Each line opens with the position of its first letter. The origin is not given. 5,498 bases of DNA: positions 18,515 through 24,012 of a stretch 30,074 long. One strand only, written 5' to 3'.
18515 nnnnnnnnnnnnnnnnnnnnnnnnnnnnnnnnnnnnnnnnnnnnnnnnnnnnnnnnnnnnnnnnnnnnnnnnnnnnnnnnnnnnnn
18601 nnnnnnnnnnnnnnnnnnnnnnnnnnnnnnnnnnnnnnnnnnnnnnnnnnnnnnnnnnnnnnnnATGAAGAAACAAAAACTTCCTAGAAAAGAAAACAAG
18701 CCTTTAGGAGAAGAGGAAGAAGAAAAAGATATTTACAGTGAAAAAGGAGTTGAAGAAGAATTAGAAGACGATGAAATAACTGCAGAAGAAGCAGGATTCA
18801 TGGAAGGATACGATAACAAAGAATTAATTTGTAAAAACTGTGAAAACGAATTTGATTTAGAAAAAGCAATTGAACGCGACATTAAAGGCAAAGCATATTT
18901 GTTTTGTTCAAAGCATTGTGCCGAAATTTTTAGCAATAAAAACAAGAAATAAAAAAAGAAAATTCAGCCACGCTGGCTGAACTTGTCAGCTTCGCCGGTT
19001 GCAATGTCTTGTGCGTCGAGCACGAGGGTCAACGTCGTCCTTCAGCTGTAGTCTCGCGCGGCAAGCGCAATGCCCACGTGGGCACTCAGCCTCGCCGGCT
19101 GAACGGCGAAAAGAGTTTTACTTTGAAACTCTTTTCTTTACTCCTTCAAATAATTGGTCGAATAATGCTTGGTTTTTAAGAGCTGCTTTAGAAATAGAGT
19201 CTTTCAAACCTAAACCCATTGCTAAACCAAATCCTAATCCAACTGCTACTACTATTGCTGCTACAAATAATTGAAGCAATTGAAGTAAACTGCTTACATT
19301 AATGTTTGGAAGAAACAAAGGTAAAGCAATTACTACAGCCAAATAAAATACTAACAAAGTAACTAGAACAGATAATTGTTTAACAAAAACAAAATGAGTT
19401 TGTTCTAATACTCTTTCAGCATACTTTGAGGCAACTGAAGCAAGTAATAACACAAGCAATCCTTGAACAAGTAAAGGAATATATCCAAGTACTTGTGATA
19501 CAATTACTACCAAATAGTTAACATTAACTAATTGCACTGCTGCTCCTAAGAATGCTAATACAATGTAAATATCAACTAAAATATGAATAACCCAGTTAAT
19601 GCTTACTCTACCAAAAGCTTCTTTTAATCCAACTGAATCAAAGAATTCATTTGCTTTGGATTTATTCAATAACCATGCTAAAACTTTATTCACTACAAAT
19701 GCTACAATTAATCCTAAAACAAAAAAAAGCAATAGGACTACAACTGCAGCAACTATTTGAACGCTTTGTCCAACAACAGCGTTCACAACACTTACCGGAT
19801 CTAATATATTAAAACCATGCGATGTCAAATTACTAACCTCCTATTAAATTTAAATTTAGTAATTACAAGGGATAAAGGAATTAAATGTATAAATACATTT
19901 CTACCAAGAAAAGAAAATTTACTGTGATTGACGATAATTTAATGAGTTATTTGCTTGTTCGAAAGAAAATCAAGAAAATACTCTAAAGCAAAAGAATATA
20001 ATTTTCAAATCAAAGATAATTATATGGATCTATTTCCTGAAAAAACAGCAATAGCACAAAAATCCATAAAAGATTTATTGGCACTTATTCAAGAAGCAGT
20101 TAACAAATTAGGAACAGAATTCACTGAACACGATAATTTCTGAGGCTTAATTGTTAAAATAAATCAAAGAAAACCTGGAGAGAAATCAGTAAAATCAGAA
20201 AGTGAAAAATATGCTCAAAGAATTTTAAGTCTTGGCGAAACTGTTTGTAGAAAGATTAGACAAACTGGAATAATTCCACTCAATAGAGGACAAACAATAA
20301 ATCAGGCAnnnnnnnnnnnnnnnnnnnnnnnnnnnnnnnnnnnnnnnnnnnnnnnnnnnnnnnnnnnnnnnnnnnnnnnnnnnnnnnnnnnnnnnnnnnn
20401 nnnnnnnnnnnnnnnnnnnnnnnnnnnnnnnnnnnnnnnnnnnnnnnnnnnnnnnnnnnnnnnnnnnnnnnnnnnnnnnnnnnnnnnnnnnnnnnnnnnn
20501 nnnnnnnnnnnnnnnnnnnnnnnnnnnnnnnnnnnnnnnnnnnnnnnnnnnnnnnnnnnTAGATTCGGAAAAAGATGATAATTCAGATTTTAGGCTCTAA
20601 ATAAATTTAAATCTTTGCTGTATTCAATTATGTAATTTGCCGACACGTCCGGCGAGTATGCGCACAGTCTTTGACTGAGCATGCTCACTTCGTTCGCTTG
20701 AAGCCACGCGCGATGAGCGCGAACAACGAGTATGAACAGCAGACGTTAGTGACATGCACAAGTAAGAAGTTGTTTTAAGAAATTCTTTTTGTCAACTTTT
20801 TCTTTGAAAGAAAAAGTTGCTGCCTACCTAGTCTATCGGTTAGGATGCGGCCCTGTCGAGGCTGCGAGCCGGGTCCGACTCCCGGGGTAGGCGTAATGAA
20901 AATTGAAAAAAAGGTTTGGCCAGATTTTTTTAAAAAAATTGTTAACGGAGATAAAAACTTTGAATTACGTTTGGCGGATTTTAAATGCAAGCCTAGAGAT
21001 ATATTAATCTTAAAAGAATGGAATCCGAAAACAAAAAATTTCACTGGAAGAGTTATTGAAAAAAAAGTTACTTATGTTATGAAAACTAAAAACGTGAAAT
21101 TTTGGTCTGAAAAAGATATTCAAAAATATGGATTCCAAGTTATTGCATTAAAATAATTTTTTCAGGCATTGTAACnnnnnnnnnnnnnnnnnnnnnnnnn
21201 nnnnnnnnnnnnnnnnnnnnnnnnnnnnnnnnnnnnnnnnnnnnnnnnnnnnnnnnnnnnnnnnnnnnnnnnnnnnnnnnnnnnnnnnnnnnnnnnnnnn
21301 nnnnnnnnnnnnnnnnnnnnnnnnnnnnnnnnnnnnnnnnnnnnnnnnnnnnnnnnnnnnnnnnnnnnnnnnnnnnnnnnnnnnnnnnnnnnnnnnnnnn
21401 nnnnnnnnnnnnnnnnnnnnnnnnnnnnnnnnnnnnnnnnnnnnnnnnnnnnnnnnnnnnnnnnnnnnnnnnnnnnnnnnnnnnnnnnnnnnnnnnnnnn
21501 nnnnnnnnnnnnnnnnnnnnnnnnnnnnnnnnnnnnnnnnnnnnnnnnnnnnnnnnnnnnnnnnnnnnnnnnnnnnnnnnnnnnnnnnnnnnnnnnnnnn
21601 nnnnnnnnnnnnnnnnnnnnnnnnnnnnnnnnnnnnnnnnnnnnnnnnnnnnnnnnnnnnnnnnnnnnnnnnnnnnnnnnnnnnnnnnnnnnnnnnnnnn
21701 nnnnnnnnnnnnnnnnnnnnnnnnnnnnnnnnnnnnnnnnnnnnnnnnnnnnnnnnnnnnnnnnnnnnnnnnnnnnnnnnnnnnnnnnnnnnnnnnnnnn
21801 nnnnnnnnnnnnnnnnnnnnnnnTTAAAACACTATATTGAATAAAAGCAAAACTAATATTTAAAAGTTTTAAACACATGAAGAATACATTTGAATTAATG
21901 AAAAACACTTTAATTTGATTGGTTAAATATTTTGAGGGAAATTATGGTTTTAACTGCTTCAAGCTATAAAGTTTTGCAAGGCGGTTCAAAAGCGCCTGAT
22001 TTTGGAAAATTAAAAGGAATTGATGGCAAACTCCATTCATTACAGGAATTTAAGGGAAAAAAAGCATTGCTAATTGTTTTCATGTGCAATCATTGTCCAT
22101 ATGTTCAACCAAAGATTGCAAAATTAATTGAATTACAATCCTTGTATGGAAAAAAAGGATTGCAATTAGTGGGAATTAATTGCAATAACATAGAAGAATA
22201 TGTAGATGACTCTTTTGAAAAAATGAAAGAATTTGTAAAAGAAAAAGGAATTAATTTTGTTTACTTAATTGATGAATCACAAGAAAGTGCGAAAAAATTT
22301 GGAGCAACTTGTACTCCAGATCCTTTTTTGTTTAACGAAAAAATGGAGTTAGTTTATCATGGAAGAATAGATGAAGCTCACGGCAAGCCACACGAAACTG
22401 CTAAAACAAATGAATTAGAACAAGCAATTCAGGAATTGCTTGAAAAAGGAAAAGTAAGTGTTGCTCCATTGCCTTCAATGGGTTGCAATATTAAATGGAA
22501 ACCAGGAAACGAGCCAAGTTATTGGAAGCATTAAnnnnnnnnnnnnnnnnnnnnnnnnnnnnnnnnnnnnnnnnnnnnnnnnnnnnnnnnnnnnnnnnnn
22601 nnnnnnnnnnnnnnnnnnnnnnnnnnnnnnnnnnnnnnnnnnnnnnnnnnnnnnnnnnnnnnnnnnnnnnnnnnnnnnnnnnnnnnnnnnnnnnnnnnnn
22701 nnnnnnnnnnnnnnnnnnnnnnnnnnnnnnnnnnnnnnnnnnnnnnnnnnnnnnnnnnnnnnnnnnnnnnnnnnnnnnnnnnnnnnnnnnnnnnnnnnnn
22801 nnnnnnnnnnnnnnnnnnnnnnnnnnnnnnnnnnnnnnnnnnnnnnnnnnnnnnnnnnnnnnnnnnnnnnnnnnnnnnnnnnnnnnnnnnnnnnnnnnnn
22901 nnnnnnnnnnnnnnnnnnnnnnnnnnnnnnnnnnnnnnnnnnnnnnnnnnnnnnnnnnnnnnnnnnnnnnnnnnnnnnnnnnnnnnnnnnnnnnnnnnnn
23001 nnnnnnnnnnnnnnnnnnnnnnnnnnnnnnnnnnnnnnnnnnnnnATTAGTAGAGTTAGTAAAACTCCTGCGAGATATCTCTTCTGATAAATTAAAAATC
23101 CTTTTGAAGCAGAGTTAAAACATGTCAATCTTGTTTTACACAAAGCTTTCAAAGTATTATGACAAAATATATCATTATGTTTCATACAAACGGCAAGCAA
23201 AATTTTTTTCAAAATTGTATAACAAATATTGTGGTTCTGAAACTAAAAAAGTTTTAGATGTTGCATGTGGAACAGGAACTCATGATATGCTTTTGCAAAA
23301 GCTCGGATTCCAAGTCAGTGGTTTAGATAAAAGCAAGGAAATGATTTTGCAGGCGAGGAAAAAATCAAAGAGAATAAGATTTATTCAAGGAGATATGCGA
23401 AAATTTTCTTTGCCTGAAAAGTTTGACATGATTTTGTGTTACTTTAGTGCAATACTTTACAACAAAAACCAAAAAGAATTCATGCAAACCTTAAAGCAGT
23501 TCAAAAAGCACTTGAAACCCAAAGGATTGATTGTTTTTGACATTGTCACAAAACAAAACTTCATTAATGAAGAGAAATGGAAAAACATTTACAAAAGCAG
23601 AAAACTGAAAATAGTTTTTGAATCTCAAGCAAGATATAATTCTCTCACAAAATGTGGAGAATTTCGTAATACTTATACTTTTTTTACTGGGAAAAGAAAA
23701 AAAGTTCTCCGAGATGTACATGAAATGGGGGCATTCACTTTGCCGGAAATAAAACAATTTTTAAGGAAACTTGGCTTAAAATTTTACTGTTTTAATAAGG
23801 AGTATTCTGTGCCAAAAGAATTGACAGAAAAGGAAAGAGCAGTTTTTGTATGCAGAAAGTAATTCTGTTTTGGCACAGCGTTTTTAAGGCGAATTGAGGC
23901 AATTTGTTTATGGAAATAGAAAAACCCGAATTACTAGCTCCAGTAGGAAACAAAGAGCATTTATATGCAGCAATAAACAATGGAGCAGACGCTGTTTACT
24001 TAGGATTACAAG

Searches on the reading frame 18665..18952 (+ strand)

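Call 28: search_protein_families(library=pfam, proteins=[window:18665-18952:+], max_evalue=0.01)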
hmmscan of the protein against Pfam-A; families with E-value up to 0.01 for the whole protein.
window:18665-18952:+ (95 aa): 3 families
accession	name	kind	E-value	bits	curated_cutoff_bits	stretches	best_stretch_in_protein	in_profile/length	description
PF04945.19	YHS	-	2.1e-05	24.8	30.3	1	72-93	19-40/47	YHS domain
PF24273.1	TRASH_HVO_1752_C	-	0.0013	19.3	27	1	54-92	2-39/47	HVO_1752, C-terminal TRASH domain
PF06467.20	zf-FCS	-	0.0099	16.1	22.4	0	56-89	7-39/39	MYM-type Zinc finger with FCS sequence motif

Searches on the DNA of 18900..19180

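Call 13: search_rna_families(source=window, start=18900, end=19180, threshold=evalue, max_evalue=10, show_alignments=3)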
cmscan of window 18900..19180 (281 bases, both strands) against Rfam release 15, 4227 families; matches with E-value up to 10: 5.
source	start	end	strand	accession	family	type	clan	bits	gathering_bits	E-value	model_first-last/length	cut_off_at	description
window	19008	19082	-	RF03078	chrB-a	Cis-reg;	-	21.2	43.9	0.12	1-80/80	no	chrB-a RNA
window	18936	18983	-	RF01581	RUF6-5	Gene; sRNA;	-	14.7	70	2.7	1-156/156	no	Plasmodium RNA of unknown function RUF6-5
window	19056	19123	-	RF02145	MEG8_1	Gene; lncRNA;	-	14.5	70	0.25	33-97/97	no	Maternally expressed 8 exon 1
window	18915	18991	+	RF02849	Ysr197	Gene; sRNA;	-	9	167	6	1-254/254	no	Yersinia sRNA 197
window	18900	19016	+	RF01675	CrcZ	Gene; sRNA;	-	6.7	95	9.9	254-398/398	5'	Pseudomonas sRNA CrcZ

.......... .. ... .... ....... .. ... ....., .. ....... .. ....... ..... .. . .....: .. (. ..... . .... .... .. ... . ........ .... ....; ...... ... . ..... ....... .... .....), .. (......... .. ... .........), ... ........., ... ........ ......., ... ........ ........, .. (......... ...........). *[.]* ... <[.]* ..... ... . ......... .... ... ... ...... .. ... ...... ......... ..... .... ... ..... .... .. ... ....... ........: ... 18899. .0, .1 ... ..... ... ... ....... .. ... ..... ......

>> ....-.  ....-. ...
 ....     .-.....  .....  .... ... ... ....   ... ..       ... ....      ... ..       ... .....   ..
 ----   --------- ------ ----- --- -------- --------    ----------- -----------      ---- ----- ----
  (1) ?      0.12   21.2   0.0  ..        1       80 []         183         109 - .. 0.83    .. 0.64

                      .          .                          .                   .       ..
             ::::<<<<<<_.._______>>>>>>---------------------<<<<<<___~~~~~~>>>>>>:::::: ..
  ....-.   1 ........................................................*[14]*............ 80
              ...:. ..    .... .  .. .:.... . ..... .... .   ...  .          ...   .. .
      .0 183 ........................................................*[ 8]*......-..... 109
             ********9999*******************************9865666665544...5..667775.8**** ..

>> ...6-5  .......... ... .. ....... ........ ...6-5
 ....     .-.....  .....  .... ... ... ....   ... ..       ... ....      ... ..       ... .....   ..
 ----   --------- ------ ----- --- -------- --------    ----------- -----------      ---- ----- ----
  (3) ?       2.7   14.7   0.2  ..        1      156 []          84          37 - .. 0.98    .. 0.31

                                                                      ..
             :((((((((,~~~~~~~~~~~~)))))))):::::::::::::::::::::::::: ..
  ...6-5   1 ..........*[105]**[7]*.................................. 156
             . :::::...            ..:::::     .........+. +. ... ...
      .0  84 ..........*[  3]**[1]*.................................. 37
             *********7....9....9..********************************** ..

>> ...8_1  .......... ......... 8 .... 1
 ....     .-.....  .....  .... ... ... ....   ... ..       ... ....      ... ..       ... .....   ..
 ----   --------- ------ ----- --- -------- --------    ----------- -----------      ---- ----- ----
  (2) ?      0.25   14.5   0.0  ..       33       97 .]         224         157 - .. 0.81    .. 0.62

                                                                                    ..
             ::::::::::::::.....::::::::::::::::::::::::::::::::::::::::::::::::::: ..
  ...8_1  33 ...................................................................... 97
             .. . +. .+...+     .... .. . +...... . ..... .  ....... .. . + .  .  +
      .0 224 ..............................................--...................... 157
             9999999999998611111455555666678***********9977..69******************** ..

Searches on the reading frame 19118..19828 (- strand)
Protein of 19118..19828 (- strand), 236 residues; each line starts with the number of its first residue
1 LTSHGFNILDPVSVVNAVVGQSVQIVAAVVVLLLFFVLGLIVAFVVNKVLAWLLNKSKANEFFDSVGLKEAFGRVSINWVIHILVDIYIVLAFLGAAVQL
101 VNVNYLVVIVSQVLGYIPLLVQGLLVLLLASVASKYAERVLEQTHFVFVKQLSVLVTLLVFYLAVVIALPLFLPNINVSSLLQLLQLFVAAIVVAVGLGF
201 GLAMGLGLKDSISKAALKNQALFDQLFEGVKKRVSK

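Call 28: search_protein_families(library=pfam, proteins=[window:19118-19828:-], max_evalue=0.01)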
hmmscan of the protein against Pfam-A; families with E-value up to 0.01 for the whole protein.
window:19118-19828:- (236 aa): 0 families

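Call 36: find_encoding_contigs(protein=window:19118-19828:-, flank=10000, max_places=10)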
Protein window:19118-19828:- (236 aa): 1 contig read that carries it; 1 place shown.
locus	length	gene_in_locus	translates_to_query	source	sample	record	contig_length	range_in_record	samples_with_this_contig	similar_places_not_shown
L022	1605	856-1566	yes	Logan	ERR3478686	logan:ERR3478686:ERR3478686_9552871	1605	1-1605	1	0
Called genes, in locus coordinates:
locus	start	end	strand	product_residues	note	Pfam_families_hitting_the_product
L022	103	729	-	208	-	-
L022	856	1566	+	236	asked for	-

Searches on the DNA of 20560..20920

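Call 60: search_rna_families(source=window, start=20560, end=20920, threshold=evalue, max_evalue=10, show_alignments=2)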
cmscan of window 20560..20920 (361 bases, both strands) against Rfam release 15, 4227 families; matches with E-value up to 10: 3.
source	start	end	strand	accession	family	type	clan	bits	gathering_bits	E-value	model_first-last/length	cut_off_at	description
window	20822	20893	+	RF00005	tRNA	Gene; tRNA;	CL00001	47.9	29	2.1e-09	1-71/71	no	tRNA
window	20560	20628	-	RF01470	rli38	Gene; sRNA;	-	16.5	49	8.8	1-68/150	3'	Listeria sRNA rli38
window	20909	20920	-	RF02596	cyano_het_sRNA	Gene; sRNA;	-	12.1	35.7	9.6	45-56/56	5'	Cyanobacteria heterocyst sRNA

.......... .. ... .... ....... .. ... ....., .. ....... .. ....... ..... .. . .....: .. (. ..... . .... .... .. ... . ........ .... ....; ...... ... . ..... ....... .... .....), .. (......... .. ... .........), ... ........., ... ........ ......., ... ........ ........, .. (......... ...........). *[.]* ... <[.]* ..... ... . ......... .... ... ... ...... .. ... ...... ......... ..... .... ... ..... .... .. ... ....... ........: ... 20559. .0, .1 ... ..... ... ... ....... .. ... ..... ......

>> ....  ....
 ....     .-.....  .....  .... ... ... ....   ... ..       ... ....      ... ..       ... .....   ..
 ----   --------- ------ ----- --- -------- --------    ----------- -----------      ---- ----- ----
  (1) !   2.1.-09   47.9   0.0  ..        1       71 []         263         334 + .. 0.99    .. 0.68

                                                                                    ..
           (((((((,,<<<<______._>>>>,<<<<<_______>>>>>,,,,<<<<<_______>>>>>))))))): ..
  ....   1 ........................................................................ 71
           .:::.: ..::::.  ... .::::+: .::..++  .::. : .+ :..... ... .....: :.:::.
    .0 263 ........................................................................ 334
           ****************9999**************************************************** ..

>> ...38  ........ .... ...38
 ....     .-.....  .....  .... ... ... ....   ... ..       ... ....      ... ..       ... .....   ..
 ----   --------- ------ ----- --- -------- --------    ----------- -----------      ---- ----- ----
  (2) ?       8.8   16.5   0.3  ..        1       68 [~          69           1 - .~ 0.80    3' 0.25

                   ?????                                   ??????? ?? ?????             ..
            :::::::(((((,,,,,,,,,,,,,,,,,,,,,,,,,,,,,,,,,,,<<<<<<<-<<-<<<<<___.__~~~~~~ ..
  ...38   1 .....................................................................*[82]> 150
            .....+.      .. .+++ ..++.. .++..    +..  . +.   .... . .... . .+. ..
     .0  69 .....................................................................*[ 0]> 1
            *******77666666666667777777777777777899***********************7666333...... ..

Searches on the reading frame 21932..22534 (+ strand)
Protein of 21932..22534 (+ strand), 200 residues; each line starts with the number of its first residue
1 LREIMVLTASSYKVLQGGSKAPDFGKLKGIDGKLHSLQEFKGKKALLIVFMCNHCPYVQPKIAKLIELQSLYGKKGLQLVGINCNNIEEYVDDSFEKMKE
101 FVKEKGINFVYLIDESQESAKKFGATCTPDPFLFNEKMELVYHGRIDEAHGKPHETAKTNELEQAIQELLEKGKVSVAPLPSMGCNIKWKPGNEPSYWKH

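Call 57: search_protein_families(library=pfam, proteins=[window:21932-22534:+], max_evalue=0.001)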
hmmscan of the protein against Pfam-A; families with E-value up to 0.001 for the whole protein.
window:21932-22534:+ (200 aa): 5 families
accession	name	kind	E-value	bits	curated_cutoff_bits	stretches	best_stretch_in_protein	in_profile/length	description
PF08534.16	Redoxin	-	7.7e-23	81.4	26.6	1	18-149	3-137/148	Redoxin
PF00578.27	AhpC-TSA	-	1.8e-19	70.4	26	1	18-142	2-123/124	AhpC/TSA family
PF00255.25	GSHPx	-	1.2e-06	28.5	27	1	28-105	7-82/108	Glutathione peroxidase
PF13905.12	Thioredoxin_8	-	3e-06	27.9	27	1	44-139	2-93/94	Thioredoxin-like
PF13098.12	Thioredoxin_2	-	2.4e-05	25.1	27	1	42-145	4-94/104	Thioredoxin-like domain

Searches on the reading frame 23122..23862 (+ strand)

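Call 57: search_protein_families(library=pfam, proteins=[window:23122-23862:+], max_evalue=0.001)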
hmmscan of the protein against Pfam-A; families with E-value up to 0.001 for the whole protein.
window:23122-23862:+ (246 aa): 12 families
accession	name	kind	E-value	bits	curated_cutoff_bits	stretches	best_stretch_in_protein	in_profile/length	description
PF13649.12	Methyltransf_25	-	2.8e-18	66.8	27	1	44-135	1-97/97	Methyltransferase domain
PF13847.12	Methyltransf_31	-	3.5e-16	59.6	27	1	41-160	4-126/145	Methyltransferase domain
PF08241.18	Methyltransf_11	-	5.4e-14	53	21.2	1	45-139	1-95/95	Methyltransferase domain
PF08242.18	Methyltransf_12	-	2.8e-09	38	30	1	45-137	1-98/98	Methyltransferase domain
PF01209.24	Ubie_methyltran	-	5.7e-09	36.1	20.1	1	6-138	13-150/233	ubiE/COQ5 methyltransferase family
PF13489.12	Methyltransf_23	-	1.3e-08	35.2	27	1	31-154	11-130/164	Methyltransferase domain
PF03848.20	TehB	-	1.7e-07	31.3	20.4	1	39-183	29-177/193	Tellurite resistance protein TehB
PF05401.17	NodS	-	2e-06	28.2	24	1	37-140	40-145/201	Nodulation protein S (NodS)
PF00891.24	Methyltransf_2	-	1.5e-05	24.9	22.3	1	76-145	99-171/210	O-methyltransferase domain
PF01739.24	CheR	-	0.00049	20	27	0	83-138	118-172/195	CheR methyltransferase, SAM binding domain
PF05891.18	Methyltransf_PK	-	0.00063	19.8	27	0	26-147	39-168/218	AdoMet dependent proline di-methyltransferase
PF05175.20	MTS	-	0.00085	19.4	23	0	40-146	31-143/170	Methyltransferase small domain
